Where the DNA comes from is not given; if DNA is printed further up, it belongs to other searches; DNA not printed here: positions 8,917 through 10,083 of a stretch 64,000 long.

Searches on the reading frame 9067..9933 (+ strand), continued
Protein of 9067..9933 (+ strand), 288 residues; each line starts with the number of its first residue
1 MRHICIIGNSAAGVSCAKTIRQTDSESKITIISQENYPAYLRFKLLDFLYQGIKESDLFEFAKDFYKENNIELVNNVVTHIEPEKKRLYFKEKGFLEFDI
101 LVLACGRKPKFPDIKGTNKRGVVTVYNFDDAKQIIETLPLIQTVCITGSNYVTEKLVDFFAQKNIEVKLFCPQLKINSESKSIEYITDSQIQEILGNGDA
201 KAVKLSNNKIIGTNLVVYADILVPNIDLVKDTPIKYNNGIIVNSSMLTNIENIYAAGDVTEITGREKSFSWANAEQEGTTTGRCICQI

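Call 70: find_encoding_contigs(protein=P0161, flank=8000, max_places=2)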
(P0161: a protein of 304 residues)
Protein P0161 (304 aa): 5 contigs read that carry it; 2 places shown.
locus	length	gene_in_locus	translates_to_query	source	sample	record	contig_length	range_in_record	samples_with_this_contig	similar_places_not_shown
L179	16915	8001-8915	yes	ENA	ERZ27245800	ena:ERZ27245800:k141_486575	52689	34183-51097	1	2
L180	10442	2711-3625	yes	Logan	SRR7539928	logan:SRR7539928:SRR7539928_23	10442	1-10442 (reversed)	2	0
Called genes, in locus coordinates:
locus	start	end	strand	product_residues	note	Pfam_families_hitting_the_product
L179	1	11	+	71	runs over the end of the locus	PF11146:DUF2905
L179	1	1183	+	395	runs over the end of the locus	PF08486:SpoIID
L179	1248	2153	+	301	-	PF02547:Queuosine_synth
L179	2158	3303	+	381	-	PF01702:TGT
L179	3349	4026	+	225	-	PF01746:tRNA_m1G_MT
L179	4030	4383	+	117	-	PF01245:Ribosomal_L19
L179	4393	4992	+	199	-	PF01351:RNase_HII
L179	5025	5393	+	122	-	PF08378:NERD (faint), PF02021:UPF0102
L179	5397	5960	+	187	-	PF04961:FTCD_C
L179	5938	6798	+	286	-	PF00763:THF_DHG_CYH, PF02882:THF_DHG_CYH_C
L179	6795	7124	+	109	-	PF04342:DMT_6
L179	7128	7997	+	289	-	PF02219:MTHFR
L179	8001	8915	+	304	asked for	PF07992:Pyr_redox_2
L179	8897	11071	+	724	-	PF18537:CODH_A_N, PF03598:CdhC, PF19436:ACS_CODH_B_C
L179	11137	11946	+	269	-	PF07719:TPR_2 (faint), PF13424:TPR_12 (weak), PF13428:TPR_14 (faint), PF13414:TPR_11 (weak), PF00515:TPR_1 (weak), PF13181:TPR_8 (weak), PF13414:TPR_11 (weak), PF13431:TPR_17 (weak), +4 more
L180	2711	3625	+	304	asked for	PF07992:Pyr_redox_2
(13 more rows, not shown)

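Call 72: list_cluster_members(proteins=[P0165, P0177, P0183, P0186, P0187, P0195, P0200, P0223, P0227, P0239])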
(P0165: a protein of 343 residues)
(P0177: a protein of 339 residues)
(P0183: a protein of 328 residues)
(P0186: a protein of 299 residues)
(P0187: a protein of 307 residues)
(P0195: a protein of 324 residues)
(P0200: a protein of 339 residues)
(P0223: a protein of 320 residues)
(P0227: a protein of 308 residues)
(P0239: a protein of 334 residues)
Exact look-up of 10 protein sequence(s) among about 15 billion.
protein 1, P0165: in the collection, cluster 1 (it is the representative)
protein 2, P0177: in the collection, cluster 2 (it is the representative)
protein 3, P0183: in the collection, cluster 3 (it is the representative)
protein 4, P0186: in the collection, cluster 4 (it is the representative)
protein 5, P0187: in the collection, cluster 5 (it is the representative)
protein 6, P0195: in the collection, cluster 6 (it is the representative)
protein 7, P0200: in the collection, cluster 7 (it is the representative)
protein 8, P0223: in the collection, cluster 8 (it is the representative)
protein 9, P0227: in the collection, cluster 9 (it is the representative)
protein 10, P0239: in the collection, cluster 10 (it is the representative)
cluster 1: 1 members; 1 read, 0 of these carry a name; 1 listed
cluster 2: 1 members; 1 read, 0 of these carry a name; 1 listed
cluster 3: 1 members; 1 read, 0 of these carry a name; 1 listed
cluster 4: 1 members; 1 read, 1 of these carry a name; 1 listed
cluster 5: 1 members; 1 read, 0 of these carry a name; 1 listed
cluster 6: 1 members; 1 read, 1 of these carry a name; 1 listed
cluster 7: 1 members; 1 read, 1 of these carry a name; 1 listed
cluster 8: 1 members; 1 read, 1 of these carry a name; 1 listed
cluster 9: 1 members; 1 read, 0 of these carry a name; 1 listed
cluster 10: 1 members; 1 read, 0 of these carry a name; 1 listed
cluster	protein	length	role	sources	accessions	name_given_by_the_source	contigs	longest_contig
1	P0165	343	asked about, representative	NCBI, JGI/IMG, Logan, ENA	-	-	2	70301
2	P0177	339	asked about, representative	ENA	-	-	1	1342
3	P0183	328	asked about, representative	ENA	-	-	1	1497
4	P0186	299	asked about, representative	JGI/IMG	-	nitrite reductase (NADH) large subunit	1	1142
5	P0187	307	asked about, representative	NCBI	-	-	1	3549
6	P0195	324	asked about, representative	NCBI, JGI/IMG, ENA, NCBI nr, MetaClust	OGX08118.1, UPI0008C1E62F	MAG: hypothetical protein A2Z88_09320 [Omnitrophica WOR_2 bacterium GWA2_47_8] | status=active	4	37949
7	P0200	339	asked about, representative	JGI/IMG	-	NAD(P)H-nitrite reductase large subunit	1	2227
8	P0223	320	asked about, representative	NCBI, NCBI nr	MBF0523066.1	MAG: FAD-dependent oxidoreductase [Candidatus Omnitrophica bacterium] | FAD-dependent oxidoreductase [Candidatus Omnitrophota bacterium]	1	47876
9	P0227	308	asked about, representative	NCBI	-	-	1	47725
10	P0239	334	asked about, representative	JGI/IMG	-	-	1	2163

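Call 73: find_encoding_contigs(protein=P0165, flank=8000, max_places=1)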
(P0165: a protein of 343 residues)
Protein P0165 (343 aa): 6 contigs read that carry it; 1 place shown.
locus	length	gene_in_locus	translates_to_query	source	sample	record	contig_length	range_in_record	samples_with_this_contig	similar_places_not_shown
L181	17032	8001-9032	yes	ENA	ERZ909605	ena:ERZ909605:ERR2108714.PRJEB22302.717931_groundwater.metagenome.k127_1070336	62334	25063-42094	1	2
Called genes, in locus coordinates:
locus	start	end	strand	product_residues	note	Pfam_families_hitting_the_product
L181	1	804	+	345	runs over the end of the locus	PF05496:RuvB_N, PF00004:AAA, PF07728:AAA_5 (weak), PF17864:AAA_lid_4, PF05491:WHD_RuvB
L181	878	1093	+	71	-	PF11146:DUF2905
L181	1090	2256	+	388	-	PF08486:SpoIID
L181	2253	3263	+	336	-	PF02547:Queuosine_synth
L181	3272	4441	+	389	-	PF01702:TGT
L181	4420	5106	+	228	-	PF01746:tRNA_m1G_MT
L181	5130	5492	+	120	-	PF01245:Ribosomal_L19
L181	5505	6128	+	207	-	PF01351:RNase_HII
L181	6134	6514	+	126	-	PF08378:NERD (weak), PF02021:UPF0102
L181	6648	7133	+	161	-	PF04961:FTCD_C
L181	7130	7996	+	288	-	PF00763:THF_DHG_CYH, PF02882:THF_DHG_CYH_C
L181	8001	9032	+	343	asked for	PF07992:Pyr_redox_2, PF00070:Pyr_redox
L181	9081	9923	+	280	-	PF00515:TPR_1 (faint), PF07719:TPR_2 (faint), PF13414:TPR_11 (faint), PF13428:TPR_14 (faint), PF13374:TPR_10 (faint), PF13424:TPR_12 (weak), PF13424:TPR_12, PF13432:TPR_16 (weak), +4 more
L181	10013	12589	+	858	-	PF02739:5_3_exonuc_N, PF01367:5_3_exonuc, PF01612:DNA_pol_A_exo1 (weak), PF22619:DNA_polI_exo1, PF00476:DNA_pol_A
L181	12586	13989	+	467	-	PF08323:Glyco_transf_5, PF13439:Glyco_transf_4 (weak), PF00534:Glycos_transf_1, PF13692:Glyco_trans_1_4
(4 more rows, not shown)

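Call 74: find_encoding_contigs(protein=P0195, flank=8000, max_places=1)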
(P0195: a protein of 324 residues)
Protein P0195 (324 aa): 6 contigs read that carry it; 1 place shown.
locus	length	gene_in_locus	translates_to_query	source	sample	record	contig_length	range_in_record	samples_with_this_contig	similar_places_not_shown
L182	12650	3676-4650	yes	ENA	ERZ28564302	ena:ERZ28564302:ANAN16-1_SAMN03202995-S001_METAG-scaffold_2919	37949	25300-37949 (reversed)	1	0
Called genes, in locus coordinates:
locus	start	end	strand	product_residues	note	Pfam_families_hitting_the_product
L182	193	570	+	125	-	PF01245:Ribosomal_L19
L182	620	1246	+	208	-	PF01351:RNase_HII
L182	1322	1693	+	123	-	PF08378:NERD (weak), PF02021:UPF0102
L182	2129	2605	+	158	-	PF04961:FTCD_C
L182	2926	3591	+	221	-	-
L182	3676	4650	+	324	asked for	PF07992:Pyr_redox_2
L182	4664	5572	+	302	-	PF00515:TPR_1 (faint), PF13424:TPR_12 (weak), PF07719:TPR_2 (faint), PF13176:TPR_7 (faint), PF13181:TPR_8 (faint), PF13371:TPR_9 (faint), PF13428:TPR_14 (faint), PF13432:TPR_16 (faint), +6 more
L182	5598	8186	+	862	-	PF02739:5_3_exonuc_N, PF01367:5_3_exonuc, PF01612:DNA_pol_A_exo1, PF22619:DNA_polI_exo1, PF00476:DNA_pol_A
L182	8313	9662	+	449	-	PF08323:Glyco_transf_5, PF13439:Glyco_transf_4 (weak), PF20706:GT4-conflict, PF00534:Glycos_transf_1, PF13692:Glyco_trans_1_4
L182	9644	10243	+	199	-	PF01121:CoaE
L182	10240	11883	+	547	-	-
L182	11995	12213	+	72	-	PF01197:Ribosomal_L31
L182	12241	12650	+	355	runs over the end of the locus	PF03462:PCRF, PF00472:RF-1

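Call 81: list_cluster_members(proteins=[P0135, P0257])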
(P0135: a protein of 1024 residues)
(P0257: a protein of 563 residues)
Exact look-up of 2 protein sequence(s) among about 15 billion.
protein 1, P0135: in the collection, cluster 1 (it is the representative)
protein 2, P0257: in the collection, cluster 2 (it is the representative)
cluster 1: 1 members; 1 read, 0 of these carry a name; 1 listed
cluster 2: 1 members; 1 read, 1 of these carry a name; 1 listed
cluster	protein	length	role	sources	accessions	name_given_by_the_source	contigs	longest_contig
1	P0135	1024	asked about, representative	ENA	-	-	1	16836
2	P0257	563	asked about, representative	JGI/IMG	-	Flp pilus assembly protein TadD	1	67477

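Call 82: find_homologous_proteins(query=P0135, max_evalue=1e-30)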
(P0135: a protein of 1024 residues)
Query P0135 (1024 aa): 334 proteins with E <= 1e-30 among 8000 candidates; the best 120 are listed.
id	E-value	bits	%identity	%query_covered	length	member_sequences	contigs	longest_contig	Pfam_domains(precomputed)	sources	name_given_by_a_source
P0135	0.0e+0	2311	100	100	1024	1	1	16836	PF18537.7,PF19436.5,PF07992.21,PF13738.13,PF03598.21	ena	-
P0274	0.0e+0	1947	82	100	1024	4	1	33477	PF18537.7,PF19436.5,PF07992.21,PF13738.13,PF03598.21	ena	-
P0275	0.0e+0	1447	63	100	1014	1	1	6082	PF18537.7,PF19436.5,PF07992.21,PF03598.21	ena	-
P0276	0.0e+0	1427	62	100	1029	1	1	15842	PF18537.7,PF19436.5,PF07992.21,PF03598.21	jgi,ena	-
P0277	0.0e+0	1403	61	100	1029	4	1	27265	PF18537.7,PF19436.5,PF07992.21,PF03598.21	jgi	jgi:acetyl-CoA synthase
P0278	0.0e+0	1395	61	100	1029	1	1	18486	PF18537.7,PF19436.5,PF07992.21,PF03598.21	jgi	jgi:acetyl-CoA synthase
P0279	0.0e+0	1384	60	100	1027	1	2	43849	PF18537.7,PF19436.5,PF07992.21,PF03598.21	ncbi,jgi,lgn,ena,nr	ncbi:MAG: CO dehydrogenase/CO-methylating acetyl-CoA synthase complex subunit beta [Candidatus Omnit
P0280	0.0e+0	1369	59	100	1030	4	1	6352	PF18537.7,PF19436.5,PF07992.21,PF03598.21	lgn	-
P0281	0.0e+0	1322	75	71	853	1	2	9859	PF18537.7,PF19436.5,PF03598.21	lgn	-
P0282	0.0e+0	1321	75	71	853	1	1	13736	PF18537.7,PF19436.5,PF03598.21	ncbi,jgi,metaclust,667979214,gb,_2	metaclust:\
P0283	0.0e+0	1321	58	100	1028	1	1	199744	PF18537.7,PF19436.5,PF07992.21,PF13738.13,PF03598.21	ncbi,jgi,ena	ncbi:MAG: acetyl-CoA decarbonylase/synthase complex subunit alpha/beta [Candidatus Omnitrophota bact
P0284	0.0e+0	1320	75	71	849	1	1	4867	PF18537.7,PF19436.5,PF03598.21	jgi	-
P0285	0.0e+0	1320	75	71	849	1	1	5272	PF18537.7,PF19436.5,PF03598.21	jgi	-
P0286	0.0e+0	1315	75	71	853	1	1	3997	PF18537.7,PF19436.5,PF03598.21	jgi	-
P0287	0.0e+0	1314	75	71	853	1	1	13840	PF18537.7,PF19436.5,PF03598.21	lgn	-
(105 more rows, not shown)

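Call 103: predict_structure(alignment_id=A4)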
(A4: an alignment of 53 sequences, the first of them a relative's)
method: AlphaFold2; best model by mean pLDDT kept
length: 1027 residues; sequences in the alignment: 53
mean_pLDDT: 65.8   pTM: 0.38
mean pLDDT of the five models: 65.8, 59.9, 59.8, 58.7, 57.8
residues with pLDDT >= 90: 192; 70-90: 325; 50-70: 228; < 50: 282
segments of 3 or more residues with pLDDT < 50: 297-301, 417-424, 426-443, 493-498, 502-505, 520-531, 584-586, 608-644, 715-731, 793-850, 858-861, 874-878, 881-968, 1002-1006, 1022-1027
pLDDT, mean of each block of 10 residues (from residue 1): 92 95 89 88 86 88 89 92 94 93 90 86 86 87 88 80 78 82 82 90 92 91 84 91 93 95 91 87 94 62 69 88 92 81 64 83 93 89 75 87 82 58 48 33 51 74 60 54 72 50 50 59 38 58 62 70 75 60 54 72 54 22 26 35 57 87 88 65 84 67 63 44 34 66 82 74 89 81 67 39 29 32 30 31 35 53 60 49 35 27 25 27 28 24 24 25 39 65 69 63 49 61 36
secondary structure, 60 per line:
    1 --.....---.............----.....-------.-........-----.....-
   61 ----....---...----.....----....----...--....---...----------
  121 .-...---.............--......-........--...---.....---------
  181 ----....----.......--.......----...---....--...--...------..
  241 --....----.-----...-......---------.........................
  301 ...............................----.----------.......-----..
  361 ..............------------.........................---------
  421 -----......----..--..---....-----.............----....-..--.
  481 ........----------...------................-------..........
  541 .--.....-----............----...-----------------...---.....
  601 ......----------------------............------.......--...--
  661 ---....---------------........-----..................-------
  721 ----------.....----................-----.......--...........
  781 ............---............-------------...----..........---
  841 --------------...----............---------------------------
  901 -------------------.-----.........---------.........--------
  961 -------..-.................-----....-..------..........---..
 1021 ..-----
elements in order (helices of 4 or more, strands of 3 or more residues): E3-7 H11-23 E28-32 H42-49 H55-58 H65-68 E72-74 E79-83 E88-91 E96-98 E101-104 E108-110 E123-125 H129-141 E144-149 H151-158 E167-171 E185-188 E193-199 E202-208 E213-215 E219-222 E225-227 E243-246 E257-259 E264-266 H276-331 H347-353 H360-374 H387-411 H426-431 E445-448 H454-466 E471-474 H482-488 E499-501 H508-523 H531-541 E544-548 H554-565 E570-572 E590-592 H596-606 H629-640 E647-653 E664-667 E683-690 H696-713 H731-735 H740-755 E761-767 H770-792 H796-807 H828-837 E855-857 H864-873 H927-934 H944-952 H971-987 H993-996 H1006-1015 H1019-1022
